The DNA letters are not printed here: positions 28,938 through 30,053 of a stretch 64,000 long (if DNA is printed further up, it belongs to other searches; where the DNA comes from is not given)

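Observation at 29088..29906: DnaQ-like DEDDh exonuclease with a C-terminal WYL sensor domain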

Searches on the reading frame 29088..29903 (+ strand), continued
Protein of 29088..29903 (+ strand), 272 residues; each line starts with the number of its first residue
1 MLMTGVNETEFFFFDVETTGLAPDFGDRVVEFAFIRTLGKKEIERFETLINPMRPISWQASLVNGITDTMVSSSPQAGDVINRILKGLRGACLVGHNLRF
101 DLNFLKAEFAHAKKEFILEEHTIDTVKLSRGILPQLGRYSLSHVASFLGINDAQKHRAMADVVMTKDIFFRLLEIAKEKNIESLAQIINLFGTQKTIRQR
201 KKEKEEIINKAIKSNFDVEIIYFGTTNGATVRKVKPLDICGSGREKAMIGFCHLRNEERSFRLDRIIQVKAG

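Call 46: search_dna_similar(query=window:29088-29903:+, collection=phages, mode=protein, max_rows=15)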
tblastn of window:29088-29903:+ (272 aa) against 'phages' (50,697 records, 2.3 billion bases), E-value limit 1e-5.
Records with a match: 82; places in all: 84; records where one place covers at least 80% of the query: 0.
Best place of each record, by identity: <60% 82.
By first word of the organism name: Bacteriophage 19; Clostridium 18; Listeria 9; Ralstonia 4; Staphylococcus 4; Clostridioides 4; Flavobacterium 3; Acinetobacter 3; Wolbachia 3; Enterococcus 2; and 10 more.
By host as written in the record: - 29; Listeria monocytogenes 9; Clostridium difficile 6; Staphylococcus aureus 4; Flavobacterium sp. LMO8 2; Clostridium tetani ATCC 9441 2; Clostridium tetani ATCC 19406 2; Clostridium tetani C2 2; and 24 more.
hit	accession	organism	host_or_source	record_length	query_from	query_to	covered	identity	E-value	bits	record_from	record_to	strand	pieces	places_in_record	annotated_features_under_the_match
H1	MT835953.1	Bacteriophage sp.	human fecal samples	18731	20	187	62%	33.7%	4e-23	103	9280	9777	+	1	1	record has no annotation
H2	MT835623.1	Bacteriophage sp.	human fecal samples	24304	20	183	60%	33.3%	1e-16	85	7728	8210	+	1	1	record has no annotation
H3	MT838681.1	Bacteriophage sp.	human fecal samples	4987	20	200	67%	29.9%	2e-21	99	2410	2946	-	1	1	record has no annotation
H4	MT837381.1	Bacteriophage sp.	human fecal samples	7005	27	192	61%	32.5%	3e-21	99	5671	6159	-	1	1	record has no annotation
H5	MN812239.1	Flavobacterium phage vB_FspS_tant8-1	Flavobacterium sp. LMO8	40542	26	196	63%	31.4%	2e-6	54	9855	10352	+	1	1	exonuclease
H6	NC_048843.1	Flavobacterium phage vB_FspS_tant8-1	Flavobacterium sp. LMO8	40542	26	196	63%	31.4%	2e-6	54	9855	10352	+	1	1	DNA polymerase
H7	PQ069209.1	Clostridium phage Makh22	Clostridium sp.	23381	20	170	56%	34.4%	4e-20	96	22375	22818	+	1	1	DNA polymerase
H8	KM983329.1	Clostridium phage phiCT9441A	Clostridium tetani ATCC 9441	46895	20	170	56%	34.4%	4e-20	96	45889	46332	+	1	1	DNA polymerase III subunit epsilon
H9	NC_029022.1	Clostridium phage phiCT9441A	Clostridium tetani ATCC 9441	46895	20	170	56%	34.4%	4e-20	96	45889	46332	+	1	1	DNA polymerase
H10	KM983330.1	Clostridium phage phiCT19406A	Clostridium tetani ATCC 19406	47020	20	170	56%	34.4%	4e-20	96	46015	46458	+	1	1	DNA polymerase III subunit epsilon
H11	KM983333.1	Clostridium phage phiCTC2A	Clostridium tetani C2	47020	20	170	56%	34.4%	4e-20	96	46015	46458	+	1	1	DNA polymerase III subunit epsilon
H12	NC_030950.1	Clostridium phage phiCT19406A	Clostridium tetani ATCC 19406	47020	20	170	56%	34.4%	4e-20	96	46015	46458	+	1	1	DNA polymerase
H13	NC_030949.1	Clostridium phage phiCTC2A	Clostridium tetani C2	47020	20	170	56%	34.4%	4e-20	96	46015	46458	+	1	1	DNA polymerase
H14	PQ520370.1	Enterococcus phage IME_EF3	-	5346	26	199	64%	29.3%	2e-14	79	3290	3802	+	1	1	record has no annotation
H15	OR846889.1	Listeria phage LM 4-11-1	Listeria monocytogenes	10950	27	190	60%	30.5%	1e-11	71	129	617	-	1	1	record has no annotation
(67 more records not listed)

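Call 47: search_dna_similar(query=window:29088-29903:+, collection=plasmids, mode=protein, max_rows=15)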
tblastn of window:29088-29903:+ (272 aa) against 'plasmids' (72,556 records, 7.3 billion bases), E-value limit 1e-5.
Records with a match: 293; places in all: 310; records where one place covers at least 80% of the query: 1.
Best place of each record, by identity: <60% 293.
By first word of the organism name: Enterococcus 99; Paracoccus 20; Streptomyces 17; Clostridium 11; Cupriavidus 10; Sinorhizobium 6; Clostridioides 6; Acinetobacter 5; Labrenzia 5; Rhizobium 4; and 73 more.
By predicted mobility (MOB-suite, as given by PLSDB): non-mobilizable 174; conjugative 85; mobilizable 34.
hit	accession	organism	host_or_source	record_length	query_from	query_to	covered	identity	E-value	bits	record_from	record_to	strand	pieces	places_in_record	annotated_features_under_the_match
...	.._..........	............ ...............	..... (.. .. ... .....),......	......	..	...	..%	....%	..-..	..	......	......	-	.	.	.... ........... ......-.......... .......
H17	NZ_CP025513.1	Neorhizobium sp. SOG26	Oryza glumipatula,Whole ...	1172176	20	188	62%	35.3%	2e-20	98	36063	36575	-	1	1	none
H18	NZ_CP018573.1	Marivivens sp. JLT3646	cell culture,shallow-sea hydrothermal ...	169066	20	188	62%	34.7%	6e-20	96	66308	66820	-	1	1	3'-5' exonuclease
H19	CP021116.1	Aestuarium zhoushanense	pure culture,tidal flat sample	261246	20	188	62%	32.9%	2e-17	89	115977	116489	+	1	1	hypothetical protein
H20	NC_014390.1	Butyrivibrio proteoclasticus B316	-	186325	20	187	62%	32.9%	7e-17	87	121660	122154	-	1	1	PolC-type DNA polymerase III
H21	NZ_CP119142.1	Neisseria gonorrhoeae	Homo sapiens,whole organism,synovial ...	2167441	25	167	53%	38.5%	2e-20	98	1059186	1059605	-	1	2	none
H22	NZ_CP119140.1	Neisseria gonorrhoeae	Homo sapiens,whole organism,blood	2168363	25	167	53%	38.5%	2e-20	98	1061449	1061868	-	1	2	none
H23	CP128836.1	Rossellomorea sp. AcN35-11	-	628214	27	199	64%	31.2%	7e-21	99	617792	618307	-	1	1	PolC-type DNA polymerase III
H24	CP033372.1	Limosilactobacillus fermentum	Cow,cell culture,Fresh milk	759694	26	200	64%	30.9%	5e-14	79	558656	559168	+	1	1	ATP-dependent DNA helicase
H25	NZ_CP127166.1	Marivivens sp. LCG002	cell culture,seawater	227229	20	187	62%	32.0%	1e-15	84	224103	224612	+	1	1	3'-5' exonuclease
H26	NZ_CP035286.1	Paracoccus versutus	whole organism,soil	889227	20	186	61%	32.0%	3e-18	91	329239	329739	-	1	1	exonuclease domain-containing protein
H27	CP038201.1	Paracoccus ferrooxidans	single cell,bioreactor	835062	20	186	61%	32.0%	3e-18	91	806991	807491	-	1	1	DNA polymerase III subunit epsilon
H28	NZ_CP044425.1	Paracoccus pantotrophus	cell culture,denitrifying, ...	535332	20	186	61%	32.0%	4e-18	91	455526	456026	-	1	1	exonuclease domain-containing protein | esterase-like activity of phytase family protein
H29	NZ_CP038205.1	Paracoccus pantotrophus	single cell,soil associated with ...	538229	20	186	61%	32.0%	4e-18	91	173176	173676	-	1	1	exonuclease domain-containing protein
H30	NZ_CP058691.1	Paracoccus pantotrophus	pure culture,sewage sludge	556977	20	186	61%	32.0%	4e-18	91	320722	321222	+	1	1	exonuclease domain-containing protein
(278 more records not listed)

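Call 65: predict_structure(alignment_id=A4)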
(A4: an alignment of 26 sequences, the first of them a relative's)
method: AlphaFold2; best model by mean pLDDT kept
length: 206 residues; sequences in the alignment: 26
mean_pLDDT: 86.0   pTM: 0.83
mean pLDDT of the five models: 86.0, 84.5, 84.0, 83.6, 83.6
residues with pLDDT >= 90: 105; 70-90: 80; 50-70: 20; < 50: 1
segments of 3 or more residues with pLDDT < 50: none
pLDDT, mean of each block of 10 residues (from residue 1): 90 85 88 94 94 83 87 94 94 92 91 90 90 73 75 74 93 91 91 71 55
secondary structure, 60 per line:
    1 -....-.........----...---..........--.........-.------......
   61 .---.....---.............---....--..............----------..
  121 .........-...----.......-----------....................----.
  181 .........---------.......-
elements in order: E7-15 E26-35 E38-46 H55-61 H65-69 H74-85 E89-92 H95-108 E119-121 H122-129 H138-144 H156-175 H181-188 H199-205
